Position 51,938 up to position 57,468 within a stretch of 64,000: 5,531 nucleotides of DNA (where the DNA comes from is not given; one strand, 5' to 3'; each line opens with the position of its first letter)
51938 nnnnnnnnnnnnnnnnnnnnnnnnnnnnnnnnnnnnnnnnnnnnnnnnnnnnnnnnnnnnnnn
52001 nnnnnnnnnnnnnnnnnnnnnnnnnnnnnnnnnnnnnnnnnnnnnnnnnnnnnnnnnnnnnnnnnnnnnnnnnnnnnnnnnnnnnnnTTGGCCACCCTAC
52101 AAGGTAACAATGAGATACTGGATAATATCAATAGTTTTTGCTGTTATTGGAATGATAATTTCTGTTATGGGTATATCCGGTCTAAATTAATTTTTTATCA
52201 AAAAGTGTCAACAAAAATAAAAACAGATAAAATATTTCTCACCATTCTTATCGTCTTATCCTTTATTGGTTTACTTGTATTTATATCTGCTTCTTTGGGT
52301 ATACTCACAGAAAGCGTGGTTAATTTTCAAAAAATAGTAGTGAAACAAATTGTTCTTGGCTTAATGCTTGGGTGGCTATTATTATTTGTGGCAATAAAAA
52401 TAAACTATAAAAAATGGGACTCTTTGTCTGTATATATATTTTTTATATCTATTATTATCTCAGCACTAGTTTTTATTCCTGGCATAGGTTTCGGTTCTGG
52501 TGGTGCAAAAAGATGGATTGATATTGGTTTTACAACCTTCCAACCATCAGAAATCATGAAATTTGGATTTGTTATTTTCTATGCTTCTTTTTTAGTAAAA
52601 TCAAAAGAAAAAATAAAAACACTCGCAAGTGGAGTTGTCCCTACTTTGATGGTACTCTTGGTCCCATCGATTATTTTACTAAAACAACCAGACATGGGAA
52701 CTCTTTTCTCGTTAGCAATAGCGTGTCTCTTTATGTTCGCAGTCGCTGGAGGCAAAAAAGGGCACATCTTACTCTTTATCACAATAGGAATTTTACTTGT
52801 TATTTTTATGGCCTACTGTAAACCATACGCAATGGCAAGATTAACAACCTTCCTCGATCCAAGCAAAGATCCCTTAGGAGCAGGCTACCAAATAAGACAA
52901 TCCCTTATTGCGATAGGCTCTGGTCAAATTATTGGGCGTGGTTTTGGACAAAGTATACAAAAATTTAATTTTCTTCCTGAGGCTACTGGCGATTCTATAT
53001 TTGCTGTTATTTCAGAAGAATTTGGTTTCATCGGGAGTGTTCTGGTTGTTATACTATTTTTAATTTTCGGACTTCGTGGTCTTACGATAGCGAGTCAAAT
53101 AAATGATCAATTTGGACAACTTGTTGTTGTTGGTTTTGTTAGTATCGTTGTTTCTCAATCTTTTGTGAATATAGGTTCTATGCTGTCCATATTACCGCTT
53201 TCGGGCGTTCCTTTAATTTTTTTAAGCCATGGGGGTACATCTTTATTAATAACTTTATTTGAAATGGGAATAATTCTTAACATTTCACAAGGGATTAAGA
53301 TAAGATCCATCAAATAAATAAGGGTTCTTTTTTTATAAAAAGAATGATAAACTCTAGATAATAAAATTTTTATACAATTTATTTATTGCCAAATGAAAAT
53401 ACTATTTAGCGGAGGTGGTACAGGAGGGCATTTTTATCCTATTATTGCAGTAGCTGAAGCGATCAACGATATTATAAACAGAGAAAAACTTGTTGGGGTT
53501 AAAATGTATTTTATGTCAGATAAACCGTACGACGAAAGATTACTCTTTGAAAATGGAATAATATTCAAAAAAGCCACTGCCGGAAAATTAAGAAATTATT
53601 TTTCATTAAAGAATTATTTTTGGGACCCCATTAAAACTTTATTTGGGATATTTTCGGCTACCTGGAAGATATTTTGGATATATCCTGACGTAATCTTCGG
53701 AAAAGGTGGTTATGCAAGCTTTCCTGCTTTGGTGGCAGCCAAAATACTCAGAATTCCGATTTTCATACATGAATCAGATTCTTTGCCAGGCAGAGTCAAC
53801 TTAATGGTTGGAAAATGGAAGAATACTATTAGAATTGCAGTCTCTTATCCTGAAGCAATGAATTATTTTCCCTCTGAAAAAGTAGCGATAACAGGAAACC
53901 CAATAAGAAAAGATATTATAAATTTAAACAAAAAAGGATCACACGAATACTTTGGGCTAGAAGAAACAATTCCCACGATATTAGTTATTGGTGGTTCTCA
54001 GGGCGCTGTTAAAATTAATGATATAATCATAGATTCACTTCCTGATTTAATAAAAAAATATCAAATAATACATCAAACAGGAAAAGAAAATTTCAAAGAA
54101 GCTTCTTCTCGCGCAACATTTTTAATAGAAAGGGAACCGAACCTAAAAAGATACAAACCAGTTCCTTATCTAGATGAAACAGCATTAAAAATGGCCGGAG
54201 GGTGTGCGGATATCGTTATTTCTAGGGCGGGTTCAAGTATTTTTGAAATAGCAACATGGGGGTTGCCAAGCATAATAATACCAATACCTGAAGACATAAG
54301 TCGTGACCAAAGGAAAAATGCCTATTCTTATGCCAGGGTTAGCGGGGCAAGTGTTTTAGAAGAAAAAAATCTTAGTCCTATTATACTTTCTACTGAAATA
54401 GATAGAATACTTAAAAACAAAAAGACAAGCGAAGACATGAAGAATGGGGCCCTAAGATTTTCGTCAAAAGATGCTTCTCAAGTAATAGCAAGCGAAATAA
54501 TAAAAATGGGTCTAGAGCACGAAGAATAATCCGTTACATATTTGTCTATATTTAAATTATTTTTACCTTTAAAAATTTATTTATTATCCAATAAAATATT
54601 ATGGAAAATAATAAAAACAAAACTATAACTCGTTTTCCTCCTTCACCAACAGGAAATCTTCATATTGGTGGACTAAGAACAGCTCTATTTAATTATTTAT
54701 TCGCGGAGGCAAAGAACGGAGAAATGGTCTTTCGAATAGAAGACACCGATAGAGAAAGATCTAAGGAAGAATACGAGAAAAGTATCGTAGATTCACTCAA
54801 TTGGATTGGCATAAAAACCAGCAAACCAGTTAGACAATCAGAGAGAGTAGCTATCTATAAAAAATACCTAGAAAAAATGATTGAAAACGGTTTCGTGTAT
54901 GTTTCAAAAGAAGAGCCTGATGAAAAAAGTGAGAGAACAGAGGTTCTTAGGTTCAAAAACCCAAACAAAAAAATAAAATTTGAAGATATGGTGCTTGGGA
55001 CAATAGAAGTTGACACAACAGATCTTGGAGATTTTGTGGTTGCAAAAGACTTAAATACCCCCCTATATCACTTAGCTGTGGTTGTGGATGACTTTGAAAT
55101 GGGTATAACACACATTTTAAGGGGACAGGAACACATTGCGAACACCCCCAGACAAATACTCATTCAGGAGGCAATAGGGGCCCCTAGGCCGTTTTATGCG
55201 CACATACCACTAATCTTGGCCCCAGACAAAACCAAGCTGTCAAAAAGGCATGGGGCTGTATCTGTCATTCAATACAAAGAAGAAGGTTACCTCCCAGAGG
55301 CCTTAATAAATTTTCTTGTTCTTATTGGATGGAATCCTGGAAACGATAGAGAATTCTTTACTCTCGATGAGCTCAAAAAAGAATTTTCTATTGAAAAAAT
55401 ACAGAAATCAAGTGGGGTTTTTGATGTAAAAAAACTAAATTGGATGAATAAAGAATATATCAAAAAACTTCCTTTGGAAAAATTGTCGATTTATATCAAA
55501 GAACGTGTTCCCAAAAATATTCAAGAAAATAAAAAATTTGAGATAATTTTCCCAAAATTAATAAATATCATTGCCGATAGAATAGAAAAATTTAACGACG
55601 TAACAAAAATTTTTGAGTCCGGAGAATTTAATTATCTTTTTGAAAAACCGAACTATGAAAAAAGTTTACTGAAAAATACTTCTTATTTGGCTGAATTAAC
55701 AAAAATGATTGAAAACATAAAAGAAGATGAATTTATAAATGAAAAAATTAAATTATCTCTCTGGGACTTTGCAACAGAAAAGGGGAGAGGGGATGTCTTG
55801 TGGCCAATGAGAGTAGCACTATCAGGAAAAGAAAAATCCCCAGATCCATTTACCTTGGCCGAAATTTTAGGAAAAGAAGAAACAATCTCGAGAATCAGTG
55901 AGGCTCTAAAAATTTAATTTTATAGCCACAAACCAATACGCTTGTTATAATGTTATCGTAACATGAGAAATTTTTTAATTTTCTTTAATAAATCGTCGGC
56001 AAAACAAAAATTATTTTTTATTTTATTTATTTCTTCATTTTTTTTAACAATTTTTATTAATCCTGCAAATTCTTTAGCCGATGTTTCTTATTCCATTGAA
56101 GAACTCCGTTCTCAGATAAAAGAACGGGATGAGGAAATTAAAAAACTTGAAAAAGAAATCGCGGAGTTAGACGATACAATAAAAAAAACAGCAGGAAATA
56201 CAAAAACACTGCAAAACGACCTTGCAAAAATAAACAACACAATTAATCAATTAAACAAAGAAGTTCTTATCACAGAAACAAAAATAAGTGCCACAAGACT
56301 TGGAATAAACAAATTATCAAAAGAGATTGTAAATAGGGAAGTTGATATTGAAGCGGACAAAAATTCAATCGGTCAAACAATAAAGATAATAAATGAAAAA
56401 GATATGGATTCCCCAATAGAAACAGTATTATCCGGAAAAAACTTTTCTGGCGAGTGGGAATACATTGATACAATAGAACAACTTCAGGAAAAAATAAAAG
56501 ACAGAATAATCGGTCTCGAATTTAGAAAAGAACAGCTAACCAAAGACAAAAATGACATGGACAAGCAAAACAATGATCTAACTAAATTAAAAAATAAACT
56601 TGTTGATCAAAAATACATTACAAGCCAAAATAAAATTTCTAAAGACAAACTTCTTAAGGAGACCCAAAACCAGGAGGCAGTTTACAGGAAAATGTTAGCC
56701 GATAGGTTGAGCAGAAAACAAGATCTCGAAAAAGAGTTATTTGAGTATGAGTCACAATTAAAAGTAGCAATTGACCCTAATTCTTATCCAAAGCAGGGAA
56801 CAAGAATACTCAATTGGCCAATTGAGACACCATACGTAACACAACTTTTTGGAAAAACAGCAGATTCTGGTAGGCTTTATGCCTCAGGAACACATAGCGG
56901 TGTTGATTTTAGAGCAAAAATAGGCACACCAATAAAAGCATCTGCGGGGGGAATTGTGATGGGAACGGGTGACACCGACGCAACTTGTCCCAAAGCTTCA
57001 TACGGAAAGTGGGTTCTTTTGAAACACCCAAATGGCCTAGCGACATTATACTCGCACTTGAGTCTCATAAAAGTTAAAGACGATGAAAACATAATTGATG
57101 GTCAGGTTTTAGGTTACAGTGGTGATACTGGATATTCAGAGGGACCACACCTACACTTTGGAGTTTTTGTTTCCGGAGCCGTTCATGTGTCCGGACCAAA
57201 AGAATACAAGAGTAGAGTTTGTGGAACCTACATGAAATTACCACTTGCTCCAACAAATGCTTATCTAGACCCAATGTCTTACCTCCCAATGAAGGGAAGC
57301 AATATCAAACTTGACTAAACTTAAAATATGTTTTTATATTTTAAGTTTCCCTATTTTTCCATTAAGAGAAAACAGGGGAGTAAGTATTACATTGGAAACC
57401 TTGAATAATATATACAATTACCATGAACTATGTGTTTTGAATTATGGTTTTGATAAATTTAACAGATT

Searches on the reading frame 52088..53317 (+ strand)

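Call 16: search_protein_families(library=pfam, proteins=[window:52088-53317:+], max_evalue=0.001)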
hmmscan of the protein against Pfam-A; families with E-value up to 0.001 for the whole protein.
window:52088-53317:+ (409 aa): 1 family
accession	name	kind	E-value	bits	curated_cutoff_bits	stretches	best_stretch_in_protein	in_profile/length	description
PF01098.24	FTSW_RODA_SPOVE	-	2.1e-93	313.6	26.4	1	49-401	3-352/356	Cell cycle protein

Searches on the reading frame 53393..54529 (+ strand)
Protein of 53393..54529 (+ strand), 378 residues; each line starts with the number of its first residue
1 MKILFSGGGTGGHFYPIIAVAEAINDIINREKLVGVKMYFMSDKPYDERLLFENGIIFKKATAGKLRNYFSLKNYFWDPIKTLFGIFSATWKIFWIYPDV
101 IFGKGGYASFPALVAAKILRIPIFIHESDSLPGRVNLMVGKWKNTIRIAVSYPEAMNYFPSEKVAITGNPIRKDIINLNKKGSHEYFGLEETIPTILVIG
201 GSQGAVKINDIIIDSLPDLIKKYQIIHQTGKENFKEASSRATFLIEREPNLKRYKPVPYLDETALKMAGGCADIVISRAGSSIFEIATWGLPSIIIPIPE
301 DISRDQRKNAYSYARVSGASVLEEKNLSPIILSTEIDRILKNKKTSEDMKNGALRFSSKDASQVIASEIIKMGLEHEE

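Call 16: search_protein_families(library=pfam, proteins=[window:53393-54529:+], max_evalue=0.001)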
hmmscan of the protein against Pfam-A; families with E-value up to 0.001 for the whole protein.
window:53393-54529:+ (378 aa): 2 families
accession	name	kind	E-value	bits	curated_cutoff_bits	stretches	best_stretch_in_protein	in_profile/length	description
PF04101.22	Glyco_tran_28_C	-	7.2e-31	107.9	22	1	195-363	1-164/166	Glycosyltransferase family 28 C-terminal domain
PF03033.26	Glyco_transf_28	-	2.8e-25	89.4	26.2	1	3-145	1-136/139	Glycosyltransferase family 28 N-terminal domain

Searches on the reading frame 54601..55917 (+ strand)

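Call 16: search_protein_families(library=pfam, proteins=[window:54601-55917:+], max_evalue=0.001)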
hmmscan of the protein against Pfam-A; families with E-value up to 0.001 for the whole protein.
window:54601-55917:+ (438 aa): 2 families
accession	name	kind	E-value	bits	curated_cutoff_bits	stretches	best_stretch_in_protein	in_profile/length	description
PF00749.27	tRNA-synt_1c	-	9.8e-90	301.1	23.4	2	108-281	138-314/314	tRNA synthetases class I (E and Q), catalytic domain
PF19269.4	Anticodon_2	-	2.5e-17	64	23.6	1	307-436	19-141/141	Anticodon binding domain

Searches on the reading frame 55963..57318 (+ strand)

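Call 16: search_protein_families(library=pfam, proteins=[window:55963-57318:+], max_evalue=0.001)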
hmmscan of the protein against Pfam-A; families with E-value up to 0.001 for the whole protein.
window:55963-57318:+ (451 aa): 2 families
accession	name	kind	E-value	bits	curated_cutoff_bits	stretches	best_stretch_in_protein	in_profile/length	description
PF01551.29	Peptidase_M23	-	9.1e-25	87.1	28.7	1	310-405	2-91/96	Peptidase family M23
PF06818.20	Fez1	-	5.8e-05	24.1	34.4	1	46-127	34-115/199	Fez1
